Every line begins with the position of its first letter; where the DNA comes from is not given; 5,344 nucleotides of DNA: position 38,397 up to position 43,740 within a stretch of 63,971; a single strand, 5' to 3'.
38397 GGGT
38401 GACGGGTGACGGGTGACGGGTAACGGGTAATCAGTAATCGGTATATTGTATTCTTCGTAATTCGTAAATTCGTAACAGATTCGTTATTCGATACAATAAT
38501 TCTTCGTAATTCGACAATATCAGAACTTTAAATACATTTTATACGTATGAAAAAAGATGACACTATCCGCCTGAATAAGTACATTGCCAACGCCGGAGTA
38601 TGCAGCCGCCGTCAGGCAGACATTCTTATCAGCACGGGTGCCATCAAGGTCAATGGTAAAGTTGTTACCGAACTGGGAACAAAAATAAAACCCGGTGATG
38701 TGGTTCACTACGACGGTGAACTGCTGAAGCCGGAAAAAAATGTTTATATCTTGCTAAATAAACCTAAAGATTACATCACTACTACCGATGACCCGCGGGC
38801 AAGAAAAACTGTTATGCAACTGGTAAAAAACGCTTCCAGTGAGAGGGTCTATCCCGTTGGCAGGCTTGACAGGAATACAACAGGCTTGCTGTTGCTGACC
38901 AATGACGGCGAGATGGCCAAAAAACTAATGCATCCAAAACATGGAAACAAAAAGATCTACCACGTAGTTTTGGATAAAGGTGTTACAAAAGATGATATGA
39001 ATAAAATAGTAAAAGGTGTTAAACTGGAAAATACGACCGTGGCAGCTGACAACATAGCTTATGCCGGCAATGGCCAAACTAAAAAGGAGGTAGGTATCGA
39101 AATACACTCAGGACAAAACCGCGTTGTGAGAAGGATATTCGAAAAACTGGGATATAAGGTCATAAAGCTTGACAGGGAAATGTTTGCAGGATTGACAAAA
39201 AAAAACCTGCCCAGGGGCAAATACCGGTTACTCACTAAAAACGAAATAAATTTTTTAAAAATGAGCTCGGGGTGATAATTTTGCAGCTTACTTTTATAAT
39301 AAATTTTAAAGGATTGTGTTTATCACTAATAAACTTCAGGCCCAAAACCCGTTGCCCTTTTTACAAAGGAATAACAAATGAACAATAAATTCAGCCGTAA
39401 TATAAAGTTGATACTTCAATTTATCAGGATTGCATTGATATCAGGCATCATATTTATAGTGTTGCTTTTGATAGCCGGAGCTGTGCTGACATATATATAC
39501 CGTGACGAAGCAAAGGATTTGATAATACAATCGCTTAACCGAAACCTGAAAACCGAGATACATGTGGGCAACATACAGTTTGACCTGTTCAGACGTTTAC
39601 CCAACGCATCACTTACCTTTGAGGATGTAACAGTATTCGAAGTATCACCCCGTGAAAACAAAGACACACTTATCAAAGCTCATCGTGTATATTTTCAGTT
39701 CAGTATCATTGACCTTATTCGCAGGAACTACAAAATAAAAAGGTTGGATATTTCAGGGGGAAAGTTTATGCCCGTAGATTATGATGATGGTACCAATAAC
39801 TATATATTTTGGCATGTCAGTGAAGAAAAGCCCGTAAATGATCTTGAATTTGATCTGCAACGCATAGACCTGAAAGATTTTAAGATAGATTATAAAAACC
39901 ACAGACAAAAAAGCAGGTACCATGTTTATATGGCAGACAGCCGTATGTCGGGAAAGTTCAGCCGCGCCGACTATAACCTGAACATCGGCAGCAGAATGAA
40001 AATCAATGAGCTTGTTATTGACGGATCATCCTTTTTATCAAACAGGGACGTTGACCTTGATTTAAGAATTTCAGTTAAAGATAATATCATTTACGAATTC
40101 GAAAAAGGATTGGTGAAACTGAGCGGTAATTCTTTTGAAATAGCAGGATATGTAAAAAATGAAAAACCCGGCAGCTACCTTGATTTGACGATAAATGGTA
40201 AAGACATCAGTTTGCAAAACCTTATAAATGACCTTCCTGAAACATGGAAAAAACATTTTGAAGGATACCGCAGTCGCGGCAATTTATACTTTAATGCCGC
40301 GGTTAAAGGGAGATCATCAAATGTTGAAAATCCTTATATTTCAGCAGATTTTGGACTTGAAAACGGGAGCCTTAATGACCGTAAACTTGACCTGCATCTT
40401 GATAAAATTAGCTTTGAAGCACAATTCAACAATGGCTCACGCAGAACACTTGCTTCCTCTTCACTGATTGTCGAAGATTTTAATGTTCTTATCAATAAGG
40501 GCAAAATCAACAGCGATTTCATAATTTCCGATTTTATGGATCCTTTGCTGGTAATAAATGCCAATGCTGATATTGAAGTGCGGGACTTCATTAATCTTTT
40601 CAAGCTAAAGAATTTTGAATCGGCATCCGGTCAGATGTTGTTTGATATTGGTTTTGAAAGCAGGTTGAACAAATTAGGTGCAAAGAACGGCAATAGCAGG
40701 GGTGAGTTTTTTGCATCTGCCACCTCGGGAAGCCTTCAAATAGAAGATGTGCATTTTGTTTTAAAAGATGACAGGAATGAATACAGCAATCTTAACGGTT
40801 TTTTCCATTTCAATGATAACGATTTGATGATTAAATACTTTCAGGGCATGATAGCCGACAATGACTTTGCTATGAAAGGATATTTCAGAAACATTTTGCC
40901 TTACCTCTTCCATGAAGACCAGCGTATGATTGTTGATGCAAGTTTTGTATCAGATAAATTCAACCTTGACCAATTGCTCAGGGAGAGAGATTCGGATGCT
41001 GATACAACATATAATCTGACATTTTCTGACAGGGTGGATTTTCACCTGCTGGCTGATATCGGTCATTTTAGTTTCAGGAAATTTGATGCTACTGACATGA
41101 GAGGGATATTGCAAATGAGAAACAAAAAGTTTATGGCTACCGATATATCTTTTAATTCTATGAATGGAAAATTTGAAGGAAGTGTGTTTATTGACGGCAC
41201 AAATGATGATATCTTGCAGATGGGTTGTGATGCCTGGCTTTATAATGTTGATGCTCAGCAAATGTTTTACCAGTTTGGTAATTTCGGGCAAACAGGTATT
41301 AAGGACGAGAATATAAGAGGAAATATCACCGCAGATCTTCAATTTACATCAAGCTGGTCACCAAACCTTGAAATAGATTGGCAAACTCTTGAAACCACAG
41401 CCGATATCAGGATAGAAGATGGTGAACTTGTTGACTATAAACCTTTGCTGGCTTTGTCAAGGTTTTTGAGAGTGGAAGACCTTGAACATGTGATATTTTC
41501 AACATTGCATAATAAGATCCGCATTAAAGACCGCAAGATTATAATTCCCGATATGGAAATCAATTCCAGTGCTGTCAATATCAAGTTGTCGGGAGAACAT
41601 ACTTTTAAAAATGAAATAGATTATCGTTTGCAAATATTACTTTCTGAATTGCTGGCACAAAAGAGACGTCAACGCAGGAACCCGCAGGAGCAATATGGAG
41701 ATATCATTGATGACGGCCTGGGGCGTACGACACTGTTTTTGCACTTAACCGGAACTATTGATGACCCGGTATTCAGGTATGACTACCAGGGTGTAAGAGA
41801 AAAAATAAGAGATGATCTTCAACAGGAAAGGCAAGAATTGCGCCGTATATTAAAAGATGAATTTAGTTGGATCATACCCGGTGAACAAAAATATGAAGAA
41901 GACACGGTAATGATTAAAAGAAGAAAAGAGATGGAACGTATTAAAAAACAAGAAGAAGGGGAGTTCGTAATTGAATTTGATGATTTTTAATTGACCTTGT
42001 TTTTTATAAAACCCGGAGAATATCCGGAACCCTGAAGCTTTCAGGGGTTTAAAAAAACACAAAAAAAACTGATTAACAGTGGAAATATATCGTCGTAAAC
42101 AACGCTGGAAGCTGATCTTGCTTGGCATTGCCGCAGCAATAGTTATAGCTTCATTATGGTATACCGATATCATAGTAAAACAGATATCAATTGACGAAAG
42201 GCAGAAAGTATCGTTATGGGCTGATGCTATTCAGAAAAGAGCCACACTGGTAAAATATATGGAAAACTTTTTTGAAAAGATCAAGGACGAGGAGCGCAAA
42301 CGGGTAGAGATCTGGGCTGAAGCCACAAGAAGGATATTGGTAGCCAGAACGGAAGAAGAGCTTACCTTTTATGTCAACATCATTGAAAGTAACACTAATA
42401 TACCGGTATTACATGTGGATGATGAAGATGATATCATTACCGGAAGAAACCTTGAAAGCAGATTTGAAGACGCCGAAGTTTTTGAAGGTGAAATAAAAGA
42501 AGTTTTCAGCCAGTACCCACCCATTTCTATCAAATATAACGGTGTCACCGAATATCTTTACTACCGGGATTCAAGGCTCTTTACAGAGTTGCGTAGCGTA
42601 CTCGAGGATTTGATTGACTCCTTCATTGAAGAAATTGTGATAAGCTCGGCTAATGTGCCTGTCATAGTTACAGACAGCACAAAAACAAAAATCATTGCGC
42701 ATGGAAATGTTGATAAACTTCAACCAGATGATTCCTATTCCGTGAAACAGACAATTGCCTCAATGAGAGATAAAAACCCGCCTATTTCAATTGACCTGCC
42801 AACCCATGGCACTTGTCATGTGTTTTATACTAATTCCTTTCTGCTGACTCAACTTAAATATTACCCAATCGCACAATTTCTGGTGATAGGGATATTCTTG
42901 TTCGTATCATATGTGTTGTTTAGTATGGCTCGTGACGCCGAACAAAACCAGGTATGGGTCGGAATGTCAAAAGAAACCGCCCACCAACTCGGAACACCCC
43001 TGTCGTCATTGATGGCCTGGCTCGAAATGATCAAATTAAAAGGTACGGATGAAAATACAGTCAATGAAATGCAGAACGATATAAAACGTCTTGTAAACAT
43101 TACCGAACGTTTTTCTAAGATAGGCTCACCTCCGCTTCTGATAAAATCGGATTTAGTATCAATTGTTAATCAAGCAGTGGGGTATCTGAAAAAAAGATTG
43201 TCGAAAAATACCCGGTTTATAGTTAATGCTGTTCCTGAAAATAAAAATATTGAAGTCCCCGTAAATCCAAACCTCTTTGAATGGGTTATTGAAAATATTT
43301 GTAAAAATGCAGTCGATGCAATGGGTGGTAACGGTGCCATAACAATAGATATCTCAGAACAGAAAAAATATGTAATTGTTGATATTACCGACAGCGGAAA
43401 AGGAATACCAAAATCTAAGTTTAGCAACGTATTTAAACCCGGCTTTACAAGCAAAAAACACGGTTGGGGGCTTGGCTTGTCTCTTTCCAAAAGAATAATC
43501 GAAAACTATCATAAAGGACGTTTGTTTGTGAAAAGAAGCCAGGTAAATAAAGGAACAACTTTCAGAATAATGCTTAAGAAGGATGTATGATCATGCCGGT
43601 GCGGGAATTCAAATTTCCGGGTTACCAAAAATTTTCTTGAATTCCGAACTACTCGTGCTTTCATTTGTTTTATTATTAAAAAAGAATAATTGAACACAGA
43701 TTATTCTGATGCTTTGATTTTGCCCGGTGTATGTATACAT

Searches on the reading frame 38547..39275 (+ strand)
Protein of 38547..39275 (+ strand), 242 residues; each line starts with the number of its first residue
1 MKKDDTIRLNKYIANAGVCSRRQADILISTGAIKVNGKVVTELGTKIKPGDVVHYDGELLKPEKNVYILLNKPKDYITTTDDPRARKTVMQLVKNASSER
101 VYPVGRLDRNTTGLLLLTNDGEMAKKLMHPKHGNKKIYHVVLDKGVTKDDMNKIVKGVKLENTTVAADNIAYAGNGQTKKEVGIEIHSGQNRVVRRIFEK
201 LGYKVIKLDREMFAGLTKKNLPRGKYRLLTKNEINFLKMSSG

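Call 64: search_protein_families(library=pfam, proteins=[window:38547-39275:+], max_evalue=0.00001)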
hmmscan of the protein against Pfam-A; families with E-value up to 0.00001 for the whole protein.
window:38547-39275:+ (242 aa): 3 families
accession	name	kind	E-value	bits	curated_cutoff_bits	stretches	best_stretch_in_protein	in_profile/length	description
PF00849.27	PseudoU_synth_2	-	1.7e-24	87.2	26.8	1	67-199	2-151/152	RNA pseudouridylate synthase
PF01479.30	S4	-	1.5e-13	50.6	22.8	1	8-53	2-48/48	S4 domain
PF13275.11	S4_2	-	1.3e-07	31.8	24.6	1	4-59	5-61/65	S4 domain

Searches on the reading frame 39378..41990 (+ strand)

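Call 64: search_protein_families(library=pfam, proteins=[window:39378-41990:+], max_evalue=0.00001)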
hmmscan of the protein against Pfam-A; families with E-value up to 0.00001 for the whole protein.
window:39378-41990:+ (870 aa): 1 family
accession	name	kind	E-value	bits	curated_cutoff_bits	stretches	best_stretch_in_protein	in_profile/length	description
PF05359.17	DUF748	-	6.1e-10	38.2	50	1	13-183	12-176/1037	Domain of Unknown Function (DUF748)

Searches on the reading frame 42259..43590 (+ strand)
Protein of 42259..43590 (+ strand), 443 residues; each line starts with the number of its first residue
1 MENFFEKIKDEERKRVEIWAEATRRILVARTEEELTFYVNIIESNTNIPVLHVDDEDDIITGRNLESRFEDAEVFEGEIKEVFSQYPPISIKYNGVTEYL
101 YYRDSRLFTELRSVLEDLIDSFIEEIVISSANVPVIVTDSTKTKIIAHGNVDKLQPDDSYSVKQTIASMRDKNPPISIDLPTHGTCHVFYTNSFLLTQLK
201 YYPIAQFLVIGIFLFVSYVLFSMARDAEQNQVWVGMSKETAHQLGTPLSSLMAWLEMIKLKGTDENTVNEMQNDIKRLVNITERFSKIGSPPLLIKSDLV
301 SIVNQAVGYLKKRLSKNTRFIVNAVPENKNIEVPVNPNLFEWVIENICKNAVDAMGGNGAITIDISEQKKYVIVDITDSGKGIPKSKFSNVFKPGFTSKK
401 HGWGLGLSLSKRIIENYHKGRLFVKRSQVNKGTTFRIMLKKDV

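Call 64: search_protein_families(library=pfam, proteins=[window:42259-43590:+], max_evalue=0.00001)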
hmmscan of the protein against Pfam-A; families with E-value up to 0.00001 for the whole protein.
window:42259-43590:+ (443 aa): 2 families
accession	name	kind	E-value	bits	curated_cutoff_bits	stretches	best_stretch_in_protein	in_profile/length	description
PF02518.31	HATPase_c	-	8.6e-21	74.9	26.4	1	339-441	5-109/111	Histidine kinase-, DNA gyrase B-, and HSP90-like ATPase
PF00512.31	HisKA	-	9.9e-06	26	26.9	0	240-288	9-63/66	His Kinase A (phospho-acceptor) domain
